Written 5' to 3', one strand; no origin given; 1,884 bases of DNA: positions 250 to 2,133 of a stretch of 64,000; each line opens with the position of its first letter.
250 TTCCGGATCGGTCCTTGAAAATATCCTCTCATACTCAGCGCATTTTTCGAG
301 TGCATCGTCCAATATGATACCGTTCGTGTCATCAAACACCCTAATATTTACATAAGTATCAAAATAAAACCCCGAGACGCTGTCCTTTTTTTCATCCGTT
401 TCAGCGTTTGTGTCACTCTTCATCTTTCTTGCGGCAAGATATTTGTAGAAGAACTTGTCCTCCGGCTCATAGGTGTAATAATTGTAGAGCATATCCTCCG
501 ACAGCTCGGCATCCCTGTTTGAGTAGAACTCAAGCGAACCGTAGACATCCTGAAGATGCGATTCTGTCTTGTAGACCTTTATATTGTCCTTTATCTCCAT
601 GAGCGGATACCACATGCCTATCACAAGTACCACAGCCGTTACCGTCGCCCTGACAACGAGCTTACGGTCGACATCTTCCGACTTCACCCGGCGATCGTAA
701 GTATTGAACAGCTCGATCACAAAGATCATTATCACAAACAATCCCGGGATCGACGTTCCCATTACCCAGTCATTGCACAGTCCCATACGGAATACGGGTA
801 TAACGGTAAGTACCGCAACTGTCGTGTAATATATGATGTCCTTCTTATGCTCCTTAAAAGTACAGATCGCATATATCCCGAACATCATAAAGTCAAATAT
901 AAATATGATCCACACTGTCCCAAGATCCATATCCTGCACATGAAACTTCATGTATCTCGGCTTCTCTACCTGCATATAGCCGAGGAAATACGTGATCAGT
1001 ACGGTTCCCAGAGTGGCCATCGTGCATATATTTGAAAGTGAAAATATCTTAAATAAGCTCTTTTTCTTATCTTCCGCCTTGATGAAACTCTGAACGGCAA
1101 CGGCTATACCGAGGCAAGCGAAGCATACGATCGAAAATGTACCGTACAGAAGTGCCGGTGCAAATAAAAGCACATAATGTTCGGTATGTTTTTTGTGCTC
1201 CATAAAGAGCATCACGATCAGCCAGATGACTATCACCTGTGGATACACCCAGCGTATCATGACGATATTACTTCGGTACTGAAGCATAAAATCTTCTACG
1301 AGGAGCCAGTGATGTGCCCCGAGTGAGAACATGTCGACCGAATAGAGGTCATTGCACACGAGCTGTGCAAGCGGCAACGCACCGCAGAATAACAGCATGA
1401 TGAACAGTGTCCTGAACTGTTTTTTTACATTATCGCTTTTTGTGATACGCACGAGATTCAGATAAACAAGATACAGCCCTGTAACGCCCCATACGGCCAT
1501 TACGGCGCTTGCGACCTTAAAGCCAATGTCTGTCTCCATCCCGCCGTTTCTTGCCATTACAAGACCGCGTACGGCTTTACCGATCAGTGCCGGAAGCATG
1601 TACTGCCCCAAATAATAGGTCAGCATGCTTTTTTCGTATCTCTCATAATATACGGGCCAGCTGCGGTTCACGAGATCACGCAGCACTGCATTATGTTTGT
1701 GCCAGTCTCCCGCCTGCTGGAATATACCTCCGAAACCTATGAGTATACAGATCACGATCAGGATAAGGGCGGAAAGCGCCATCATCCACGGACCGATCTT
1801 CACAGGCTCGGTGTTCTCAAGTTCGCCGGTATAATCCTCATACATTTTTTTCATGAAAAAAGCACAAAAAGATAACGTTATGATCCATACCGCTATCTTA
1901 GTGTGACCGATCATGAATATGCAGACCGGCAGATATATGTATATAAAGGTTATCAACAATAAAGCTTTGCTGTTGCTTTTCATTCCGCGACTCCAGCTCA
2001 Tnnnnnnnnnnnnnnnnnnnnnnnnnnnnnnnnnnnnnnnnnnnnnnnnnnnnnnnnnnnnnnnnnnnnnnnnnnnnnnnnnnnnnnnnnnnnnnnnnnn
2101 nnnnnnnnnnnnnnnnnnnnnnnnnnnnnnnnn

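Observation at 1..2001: Hidden ORF: polytopic membrane protein fused in frame to an ApbE flavinyl transferase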

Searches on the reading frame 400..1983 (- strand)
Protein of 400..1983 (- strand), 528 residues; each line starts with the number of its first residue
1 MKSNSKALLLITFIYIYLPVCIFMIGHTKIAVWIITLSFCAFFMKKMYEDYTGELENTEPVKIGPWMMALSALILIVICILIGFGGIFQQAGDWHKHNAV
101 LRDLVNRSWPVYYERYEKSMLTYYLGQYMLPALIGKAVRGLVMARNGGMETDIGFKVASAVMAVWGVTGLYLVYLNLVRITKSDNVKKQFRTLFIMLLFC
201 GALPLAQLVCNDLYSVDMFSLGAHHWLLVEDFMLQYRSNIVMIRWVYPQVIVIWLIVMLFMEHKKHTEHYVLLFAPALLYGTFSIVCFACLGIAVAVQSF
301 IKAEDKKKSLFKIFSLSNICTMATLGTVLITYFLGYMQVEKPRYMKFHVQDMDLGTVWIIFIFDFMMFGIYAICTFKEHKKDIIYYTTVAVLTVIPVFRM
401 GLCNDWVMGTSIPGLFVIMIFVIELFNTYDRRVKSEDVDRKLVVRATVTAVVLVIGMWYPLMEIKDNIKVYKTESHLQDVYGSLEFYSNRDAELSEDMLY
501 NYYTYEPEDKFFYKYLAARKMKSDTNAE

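Call 24: find_related_loci(query=A2, collection=genome_contigs, flank=10000)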
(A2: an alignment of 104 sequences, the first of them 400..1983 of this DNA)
Query A2 (528 aa) in genome_contigs; peptide patterns used: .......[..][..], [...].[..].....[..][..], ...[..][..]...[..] (x = any residue, [..] = any of these).
334 stretches matched a pattern; 104 encode a relative of the query (tblastn E <= 1e-3); the best 80 are kept; 78 distinct loci.
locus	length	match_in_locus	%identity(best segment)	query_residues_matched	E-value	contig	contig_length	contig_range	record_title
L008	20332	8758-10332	49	1-528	2e-174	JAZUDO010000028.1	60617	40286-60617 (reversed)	MAG: Lachnospiraceae bacterium isolate T1900045308_TH20190078.MAGScoT_cleanbin_000045 SGB_6200_k141_1055904, whole genom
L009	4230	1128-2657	50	1-519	1e-176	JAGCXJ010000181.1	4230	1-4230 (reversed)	MAG: Lachnospiraceae bacterium isolate RGIG10209 Yak_Rumen-5__c1106201, whole genome shotgun sequence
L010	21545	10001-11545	46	1-523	3e-156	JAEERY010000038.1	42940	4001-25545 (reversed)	MAG: Lachnospiraceae bacterium isolate Tb.RUG.37 k141_5629839_flag=0_multi=27.0205_len=42940, whole genome shotgun seque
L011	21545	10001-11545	45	1-523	2e-153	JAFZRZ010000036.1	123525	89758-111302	MAG: Lachnospiraceae bacterium isolate RGIG8044 Water_buffalos_Rumen-1__c548296, whole genome shotgun sequence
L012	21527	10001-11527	46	1-521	8e-152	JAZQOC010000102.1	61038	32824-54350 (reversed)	MAG: Lachnospiraceae bacterium isolate T1900045243_TH20190013.MAGScoT_cleanbin_000063 SGB_5594_k141_2704103, whole genom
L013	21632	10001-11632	46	1-523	7e-163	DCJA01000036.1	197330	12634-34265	MAG TPA_asm: Lachnospiraceae bacterium UBA1712 UBA1712_contig_407, whole genome shotgun sequence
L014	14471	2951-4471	45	1-527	7e-142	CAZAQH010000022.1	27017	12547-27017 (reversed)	MAG TPA_asm: uncultured Lachnospiraceae bacterium isolate SRP192927_co4_97 genome assembly, contig: NODE_3078_length_270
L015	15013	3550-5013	43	15-516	2e-133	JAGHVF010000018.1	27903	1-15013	MAG: Candidatus Colinaster equi isolate E5_MB2_109 c_000001209034, whole genome shotgun sequence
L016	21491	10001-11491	43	1-521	7e-132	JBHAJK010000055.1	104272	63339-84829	MAG: Lachnospiraceae bacterium isolate D-4_MAG_30 D-4__97957, whole genome shotgun sequence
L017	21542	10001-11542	43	1-520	2e-130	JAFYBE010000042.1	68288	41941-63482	MAG: Lachnospiraceae bacterium isolate RGIG6931 Sheep_Rumen.Co__c1685741, whole genome shotgun sequence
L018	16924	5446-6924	39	1-517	1e-126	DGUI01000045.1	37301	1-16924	MAG TPA_asm: Mageeibacillus sp. UBA4314 UBA4314_contig_48960, whole genome shotgun sequence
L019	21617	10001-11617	40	4-524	9e-127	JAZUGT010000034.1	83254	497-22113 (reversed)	MAG: Lachnospiraceae bacterium isolate T1900045283_TH20190053.MAGScoT_cleanbin_000034 SGB_5963_k141_578665, whole genome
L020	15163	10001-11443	42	19-523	6e-126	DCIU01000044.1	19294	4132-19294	MAG TPA_asm: Lachnospiraceae bacterium UBA1718 UBA1718_contig_38612, whole genome shotgun sequence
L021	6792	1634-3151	40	3-521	1e-124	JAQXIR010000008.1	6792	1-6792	MAG: Lachnospiraceae bacterium isolate SUG1230 k141_2832838, whole genome shotgun sequence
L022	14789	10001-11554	40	1-525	2e-122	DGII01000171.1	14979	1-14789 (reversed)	MAG TPA_asm: Lachnospiraceae bacterium UBA3826 UBA3826_contig_148864, whole genome shotgun sequence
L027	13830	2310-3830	36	1-527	2e-99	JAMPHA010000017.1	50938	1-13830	MAG: Clostridium sp. isolate NALB_7961_30 Scaffold_#17__SCF_017___50938_bp, whole genome shotgun sequence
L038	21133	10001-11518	34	1-520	1e-86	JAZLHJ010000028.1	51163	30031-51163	MAG: Lachnospiraceae bacterium isolate T1900044981_TA20190043.MAGScoT_cleanbin_000018 SGB_4136_k141_83796, whole genome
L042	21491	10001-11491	36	1-520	1e-82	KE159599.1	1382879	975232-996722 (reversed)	Lachnospiraceae bacterium 28-4 genomic scaffold acPFn-supercont1.2, whole genome shotgun sequence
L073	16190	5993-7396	25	8-499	4e-28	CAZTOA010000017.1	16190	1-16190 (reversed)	MAG TPA_asm: uncultured Gammaproteobacteria bacterium isolate SRP292972_co2_75 genome assembly, contig: NODE_3382_length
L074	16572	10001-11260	25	6-422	3e-25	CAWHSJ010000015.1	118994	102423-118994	MAG: uncultured Chloroflexia bacterium isolate MFD05942.bin.1.295 genome assembly, contig: contig_50399, whole genome sh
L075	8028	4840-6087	27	8-426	1e-23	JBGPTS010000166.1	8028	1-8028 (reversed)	MAG: Candidatus Binatia bacterium isolate OBJ1_062018_110_62 k141_387048_length_8028_cov_11.3886, whole genome shotgun s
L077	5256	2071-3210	27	72-464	1e-22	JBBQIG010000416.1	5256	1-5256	MAG: Anaerolineae bacterium isolate Co_metawrap_827 Cmw_827_k141_26011647_length_5256_cov_9.6745, whole genome shotgun s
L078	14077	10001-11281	25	15-434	1e-22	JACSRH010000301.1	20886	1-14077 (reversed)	MAG: Caldilineaceae bacterium isolate CH5 contig-70_2822, whole genome shotgun sequence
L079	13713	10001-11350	23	3-478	9e-22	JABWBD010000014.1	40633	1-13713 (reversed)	MAG: Pirellulales bacterium isolate MAG_21 scaffold_796, whole genome shotgun sequence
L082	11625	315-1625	23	11-487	2e-19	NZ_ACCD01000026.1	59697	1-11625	Yersinia rohdei ATCC 43380 contig00257, whole genome shotgun sequence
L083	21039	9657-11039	22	6-468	2e-19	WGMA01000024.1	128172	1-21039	MAG: Phycisphaera sp. isolate RI_212 c_000000064619, whole genome shotgun sequence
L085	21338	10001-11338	23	12-481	3e-19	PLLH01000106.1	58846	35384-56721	MAG: Elusimicrobia bacterium isolate fen_1177 73.20120800_E3X.47_contig_1201, whole genome shotgun sequence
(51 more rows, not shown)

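Call 25: search_solved_structures(query=A2, max_evalue=10)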
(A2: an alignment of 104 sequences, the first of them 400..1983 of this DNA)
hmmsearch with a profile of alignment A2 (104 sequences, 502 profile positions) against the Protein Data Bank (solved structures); distinct sequences matched with E-value up to 10: 0.

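Call 42: predict_structure(alignment_id=A2)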
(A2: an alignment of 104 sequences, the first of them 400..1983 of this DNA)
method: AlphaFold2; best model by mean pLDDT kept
length: 528 residues; sequences in the alignment: 104
mean_pLDDT: 96.4   pTM: 0.95
mean pLDDT of the five models: 96.4, 95.9, 95.9, 95.7, 95.7
residues with pLDDT >= 90: 508; 70-90: 14; 50-70: 3; < 50: 3
segments of 3 or more residues with pLDDT < 50: 526-528
pLDDT, mean of each block of 10 residues (from residue 1): 96 98 98 98 98 96 98 98 96 95 98 97 97 98 93 96 98 98 98 98 98 96 96 97 96 99 98 98 97 98 98 98 98 95 94 96 98 98 98 97 95 99 98 95 98 98 96 90 96 93 94 98 62
secondary structure, 60 per line:
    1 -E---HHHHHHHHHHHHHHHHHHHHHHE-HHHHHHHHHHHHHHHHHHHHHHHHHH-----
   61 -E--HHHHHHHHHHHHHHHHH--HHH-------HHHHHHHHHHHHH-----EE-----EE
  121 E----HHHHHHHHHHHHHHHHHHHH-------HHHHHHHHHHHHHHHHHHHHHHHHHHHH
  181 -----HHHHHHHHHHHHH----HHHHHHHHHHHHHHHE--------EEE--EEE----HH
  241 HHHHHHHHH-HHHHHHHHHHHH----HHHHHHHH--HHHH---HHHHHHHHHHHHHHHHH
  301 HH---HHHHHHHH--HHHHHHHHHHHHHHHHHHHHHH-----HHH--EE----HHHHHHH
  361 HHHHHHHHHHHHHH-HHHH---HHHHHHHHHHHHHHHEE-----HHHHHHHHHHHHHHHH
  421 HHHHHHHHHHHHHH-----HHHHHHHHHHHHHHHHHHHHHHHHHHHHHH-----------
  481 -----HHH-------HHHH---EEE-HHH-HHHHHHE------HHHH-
elements in order: H6-27 H30-55 H65-81 H94-106 E119-121 H126-145 H153-180 H186-198 H203-217 E227-229 E232-234 H239-249 H251-262 H267-274 H277-280 H284-302 H306-313 H316-337 H354-374 H376-379 H383-397 H405-434 H440-469 H496-499 E503-505 H511-516 H524-527

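Call 44: fold_search(model_id=the predicted structure, library=pdb)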
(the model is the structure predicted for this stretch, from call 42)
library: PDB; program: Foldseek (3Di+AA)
matches with E <= 10: 336; with E <= 0.001: 0
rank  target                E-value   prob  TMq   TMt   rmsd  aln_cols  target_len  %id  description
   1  9s6t_A                3.2e-03  1.00  0.38  0.41   9.3       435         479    9  Ternary cryo-EM structure of chicken ALG12 with Dol25-PP-GlcNAc2Man7, Dol25-P-Man, and Fab (released 2026-03-18)
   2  5ogl_A                3.2e-03  1.00  0.35  0.29  10.1       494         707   11  Structure of bacterial oligosaccharyltransferase PglB in complex with an acceptor peptide and an lipid-linked oligosac (released 2017-10-25)
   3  6gxc_A                4.0e-03  1.00  0.35  0.28  10.1       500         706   10  Bacterial oligosaccharyltransferase PglB in complex with an inhibitory peptide and a reactive lipid-linked oligosaccha (released 2018-11-14)
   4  8if8_C                1.7e-02  0.99  0.39  0.35  13.8       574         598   11  Arabinosyltransferase AftA (released 2023-05-31)
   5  8b21_B                3.6e-02  0.30  0.17  0.14  22.6       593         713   12  Time-resolved structure of K+-dependent Na+-PPase from Thermotoga maritima 0-60-seconds post reaction initiation with  (released 2024-01-17)
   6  8if8_B                3.9e-02  0.94  0.36  0.32  13.1       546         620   10  Arabinosyltransferase AftA (released 2023-05-31)
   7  4av3_A                1.1e-01  0.15  0.14  0.13  24.0       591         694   11  Crystal structure of Thermotoga Maritima sodium pumping membrane integral pyrophosphatase with metal ions in active si (released 2012-08-08)
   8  4baa_C                1.1e-01  0.08  0.10  0.09  29.6       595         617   12  Redesign of a Phenylalanine Aminomutase into a beta-Phenylalanine Ammonia Lyase (released 2013-01-16)
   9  8b21_A                1.6e-01  0.14  0.16  0.13  22.4       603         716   11  Time-resolved structure of K+-dependent Na+-PPase from Thermotoga maritima 0-60-seconds post reaction initiation with  (released 2024-01-17)
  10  9g8k_A                2.0e-01  0.11  0.15  0.13  23.2       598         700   11  Structure of K+-dependent Na+-PPase from Thermotoga maritima in complex with Ca2+ and Etidronate (released 2025-06-04)
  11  6vbg_B                2.3e-01  0.13  0.13  0.15  24.3       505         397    8  Lactose permease complex with thiodigalactoside and nanobody 9043 (released 2020-11-25)
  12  9g8j_C                2.5e-01  0.14  0.16  0.13  23.7       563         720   12  Structure of K+-dependent Na+-PPase from Thermotoga maritima in complex with zoledronate (released 2025-06-04)
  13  6z70_A                2.5e-01  0.06  0.10  0.11  26.3       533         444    9  Structure of the MATE family multidrug resistance transporter Aq_128 from Aquifex aeolicus in the outward-facing state (released 2021-12-01)
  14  7cq7_D                2.6e-01  0.09  0.13  0.12  22.0       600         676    9  Structure of the human CLCN7-OSTM1 complex with ADP (released 2020-11-11)
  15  8p2z_C                2.6e-01  0.06  0.10  0.10  29.2       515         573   10  Structure of human SIT1 bound to L-pipecolate (focussed map / refinement) (released 2024-06-12)
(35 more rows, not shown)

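Call 47: search_protein_families(library=pfam, proteins=[L073:5990-7417:+, L074:9968-11533:+, L075:4801-6378:+, L077:1684-3825:+, L078:9950-12361:+, L079:10004-11458:+, L082:267-1679:+, L083:9513-11240:+, L085:9920-11431:+, window:400-1983:-], max_evalue=1)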
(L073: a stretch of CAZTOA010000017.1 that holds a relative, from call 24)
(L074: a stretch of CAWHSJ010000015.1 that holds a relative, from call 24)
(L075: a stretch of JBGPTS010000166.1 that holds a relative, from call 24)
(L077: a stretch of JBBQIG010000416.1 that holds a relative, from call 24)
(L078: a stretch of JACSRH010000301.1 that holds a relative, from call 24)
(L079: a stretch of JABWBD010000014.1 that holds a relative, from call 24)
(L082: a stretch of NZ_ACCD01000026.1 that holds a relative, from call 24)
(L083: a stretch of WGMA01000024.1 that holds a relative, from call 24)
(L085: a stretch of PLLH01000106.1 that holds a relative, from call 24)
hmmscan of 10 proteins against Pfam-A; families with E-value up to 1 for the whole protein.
L073:5990-7417:+ (475 aa): 1 family
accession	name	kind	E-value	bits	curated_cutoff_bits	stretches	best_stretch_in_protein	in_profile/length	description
PF15582.11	Imm65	-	0.033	13.5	25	1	46-75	109-138/321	Immunity protein 65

L074:9968-11533:+ (521 aa): 1 family
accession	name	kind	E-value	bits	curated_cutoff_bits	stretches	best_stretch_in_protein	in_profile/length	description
PF16028.10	SLC3A2_N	-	0.055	13.6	27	1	26-62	35-71/77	Solute carrier family 3 member 2 N-terminus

L075:4801-6378:+ (525 aa): 0 families

L077:1684-3825:+ (713 aa): 0 families

L078:9950-12361:+ (803 aa): 0 families

L079:10004-11458:+ (484 aa): 1 family
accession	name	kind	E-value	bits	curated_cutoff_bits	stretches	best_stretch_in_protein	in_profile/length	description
PF08510.17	PIG-P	-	0.15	12.4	39.3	1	283-346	4-64/121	PIG-P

L082:267-1679:+ (470 aa): 0 families

L083:9513-11240:+ (575 aa): 0 families

L085:9920-11431:+ (503 aa): 0 families

window:400-1983:- (528 aa): 1 family
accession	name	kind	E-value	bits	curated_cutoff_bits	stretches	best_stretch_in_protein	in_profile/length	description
PF10939.13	DUF2631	-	0.67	10.3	25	0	250-274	39-63/66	Protein of unknown function (DUF2631)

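Call 50: search_protein_families(library=pfam, proteins=[L042:5003-6880:+, L042:6920-8080:+, L042:8264-9358:+, L042:11530-12309:+, L042:12278-14458:+, L042:15505-16695:+, L042:16732-17472:+, L082:2519-3814:-, L082:3811-4440:-, L082:4638-7346:-], max_evalue=0.001)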
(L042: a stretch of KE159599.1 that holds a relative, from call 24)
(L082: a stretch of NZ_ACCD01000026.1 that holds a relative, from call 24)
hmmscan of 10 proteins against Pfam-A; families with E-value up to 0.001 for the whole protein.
L042:5003-6880:+ (625 aa): 2 families
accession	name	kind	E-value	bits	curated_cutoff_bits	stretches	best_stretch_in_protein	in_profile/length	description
PF00012.26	HSP70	-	7.2e-247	820.8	20.6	2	83-577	103-596/599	Hsp70 protein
PF06723.19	MreB_Mbl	-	7.6e-23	81.3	27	1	5-350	2-317/327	MreB/Mbl protein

L042:6920-8080:+ (386 aa): 4 families
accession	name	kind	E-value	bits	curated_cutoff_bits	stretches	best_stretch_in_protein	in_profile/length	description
PF01556.23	DnaJ_C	-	1.3e-46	158.8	26.6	1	124-342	1-152/152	DnaJ C terminal domain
PF00226.36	DnaJ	-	1.6e-27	95.8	27.8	1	7-69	1-63/63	DnaJ domain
PF00684.25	DnaJ_CXXCXGXG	-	1.1e-18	67.6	32.7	1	151-215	1-65/65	DnaJ central domain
PF15777.11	Anti-TRAP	-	3.4e-05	24.2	32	0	147-178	9-43/59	Tryptophan RNA-binding attenuator protein inhibitory protein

L042:8264-9358:+ (364 aa): 0 families

L042:11530-12309:+ (259 aa): 1 family
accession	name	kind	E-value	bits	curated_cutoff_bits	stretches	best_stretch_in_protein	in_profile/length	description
PF00535.33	Glycos_transf_2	-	9.8e-16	58.6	23.3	1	19-181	3-166/168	Glycosyl transferase family 2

L042:12278-14458:+ (726 aa): 0 families

L042:15505-16695:+ (396 aa): 4 families
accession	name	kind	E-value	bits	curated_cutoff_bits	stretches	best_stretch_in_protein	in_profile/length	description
PF06325.19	PrmA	-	2e-75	254.5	22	1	70-395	1-295/296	Ribosomal protein L11 methyltransferase (PrmA)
PF05175.20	MTS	-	3.5e-06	27.2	23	1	233-316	15-95/170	Methyltransferase small domain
PF13847.12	Methyltransf_31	-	2.1e-05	24.7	27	1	250-360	2-112/145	Methyltransferase domain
PF13649.12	Methyltransf_25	-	0.0007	20.7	27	0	256-353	2-97/97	Methyltransferase domain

L042:16732-17472:+ (246 aa): 2 families
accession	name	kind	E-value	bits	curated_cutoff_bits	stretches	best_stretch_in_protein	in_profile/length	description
PF04452.19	Methyltrans_RNA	-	9.7e-55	185.1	23.9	1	74-240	2-164/165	RNA methyltransferase domain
PF20260.4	PUA_4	-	1.2e-10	41.8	23.9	1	18-65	1-47/48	RNA methyltransferase PUA domain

L082:2519-3814:- (431 aa): 3 families
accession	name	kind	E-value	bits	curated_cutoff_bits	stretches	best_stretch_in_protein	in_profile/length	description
PF00990.26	GGDEF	-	2.6e-47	161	23.8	1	257-409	1-156/161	Diguanylate cyclase, GGDEF domain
PF17152.10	CHASE8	-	2.4e-30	105.2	27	1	53-153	1-101/102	Periplasmic sensor domain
PF00672.30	HAMP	-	0.00028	21.6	25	0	193-240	6-52/53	HAMP domain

L082:3811-4440:- (209 aa): 1 family
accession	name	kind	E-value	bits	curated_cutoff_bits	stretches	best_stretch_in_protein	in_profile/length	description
PF13689.11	DUF4154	-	1.6e-31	109.7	24.9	1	65-203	3-143/143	YfiR/HmsC-like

L082:4638-7346:- (902 aa): 7 families
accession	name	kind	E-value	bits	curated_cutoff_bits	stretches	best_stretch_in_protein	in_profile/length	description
PF00122.25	E1-E2_ATPase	-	2.7e-51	174.1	28.1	1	126-319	2-181/181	E1-E2 ATPase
PF00689.26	Cation_ATPase_C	-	1.4e-47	162.2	27.3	1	724-895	2-175/175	Cation transporting ATPase, C-terminus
PF00690.31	Cation_ATPase_N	-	3.5e-22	78.3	20.4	1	19-85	1-68/69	Cation transporter/ATPase, N-terminus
PF00702.32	Hydrolase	-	1.5e-18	68.3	26.4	1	502-653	53-191/191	haloacid dehalogenase-like hydrolase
PF13246.12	Cation_ATPase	-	6.2e-13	49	21.7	1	400-480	2-89/91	Cation transport ATPase (P-type)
PF12710.13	HAD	-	1e-06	29.7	27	1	474-650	14-189/189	haloacid dehalogenase-like hydrolase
PF08282.18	Hydrolase_3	-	5.1e-05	23.6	20.9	1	625-684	195-253/255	haloacid dehalogenase-like hydrolase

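Call 80: search_protein_families(library=pfam, proteins=[L027:439-1719:+, L027:3815-4609:+, L027:4593-7397:+, L027:7520-8242:+, L027:10054-12105:+, L038:6909-9872:+, L038:13840-14580:+, L038:15812-16561:+, L038:16817-17587:+, L038:5205-5921:+], max_evalue=0.001)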
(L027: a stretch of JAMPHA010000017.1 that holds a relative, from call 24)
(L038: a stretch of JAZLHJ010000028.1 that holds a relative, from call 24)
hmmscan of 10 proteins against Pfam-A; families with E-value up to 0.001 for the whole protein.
L027:439-1719:+ (426 aa): 1 family
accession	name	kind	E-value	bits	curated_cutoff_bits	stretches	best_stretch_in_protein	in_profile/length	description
PF03600.22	CitMHS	-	2e-32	113.1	31.9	1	34-358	10-311/336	Citrate transporter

L027:3815-4609:+ (264 aa): 1 family
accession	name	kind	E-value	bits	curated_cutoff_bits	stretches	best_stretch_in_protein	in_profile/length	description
PF00535.33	Glycos_transf_2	-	2.8e-14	53.9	23.3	1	24-149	2-124/168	Glycosyl transferase family 2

L027:4593-7397:+ (934 aa): 1 family
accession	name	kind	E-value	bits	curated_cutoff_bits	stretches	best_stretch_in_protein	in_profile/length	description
PF10060.15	DUF2298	-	2.1e-100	337.5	27.8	2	274-646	46-390/488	Uncharacterized membrane protein (DUF2298)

L027:7520-8242:+ (240 aa): 1 family
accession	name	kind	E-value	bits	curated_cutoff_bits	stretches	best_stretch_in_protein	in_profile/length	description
PF02146.23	SIR2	-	9.9e-53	179.2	24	1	23-197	1-180/180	Sir2 family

L027:10054-12105:+ (683 aa): 4 families
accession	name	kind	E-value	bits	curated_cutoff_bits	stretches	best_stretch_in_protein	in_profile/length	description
PF24898.2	GGDEF_GdpP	-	3.7e-26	92.3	30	1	208-330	1-122/126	Cyclic-di-AMP phosphodiesterase GdpP-like, GGDEF domain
PF01368.27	DHH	-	1.1e-23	84.2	28.1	1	366-522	1-125/125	DHH family, N-terminal domain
PF02272.25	DHHA1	-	3.2e-13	50.4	25.9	1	600-674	19-97/102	DHHA1 domain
PF21370.4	PAS_GdpP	-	0.00025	21.8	27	0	94-158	18-80/90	Cyclic-di-AMP phosphodiesterase GdpP-like, PAS domain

L038:6909-9872:+ (987 aa): 0 families

L038:13840-14580:+ (246 aa): 1 family
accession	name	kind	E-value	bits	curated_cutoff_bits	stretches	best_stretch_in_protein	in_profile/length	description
PF02146.23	SIR2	-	7.8e-52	176.3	24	1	23-201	1-180/180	Sir2 family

L038:15812-16561:+ (249 aa): 2 families
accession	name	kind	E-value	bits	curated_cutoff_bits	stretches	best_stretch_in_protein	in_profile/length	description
PF00072.30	Response_reg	-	5.5e-26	91.4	30.2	1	20-129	1-111/111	Response regulator receiver domain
PF00486.34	Trans_reg_C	-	2.2e-19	69.7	26.2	1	173-246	2-77/77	Transcriptional regulatory protein, C terminal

L038:16817-17587:+ (256 aa): 2 families
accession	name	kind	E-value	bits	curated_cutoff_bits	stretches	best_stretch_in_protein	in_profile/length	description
PF02518.31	HATPase_c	-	5.6e-22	78.7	26.4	1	148-254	4-110/111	Histidine kinase-, DNA gyrase B-, and HSP90-like ATPase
PF00512.31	HisKA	-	4.1e-07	30.4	26.9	1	43-100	8-64/66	His Kinase A (phospho-acceptor) domain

L038:5205-5921:+ (238 aa): 1 family
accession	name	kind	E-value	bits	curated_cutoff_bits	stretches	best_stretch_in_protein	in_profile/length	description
PF00535.33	Glycos_transf_2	-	4e-14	53.3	23.3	1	10-171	2-166/168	Glycosyl transferase family 2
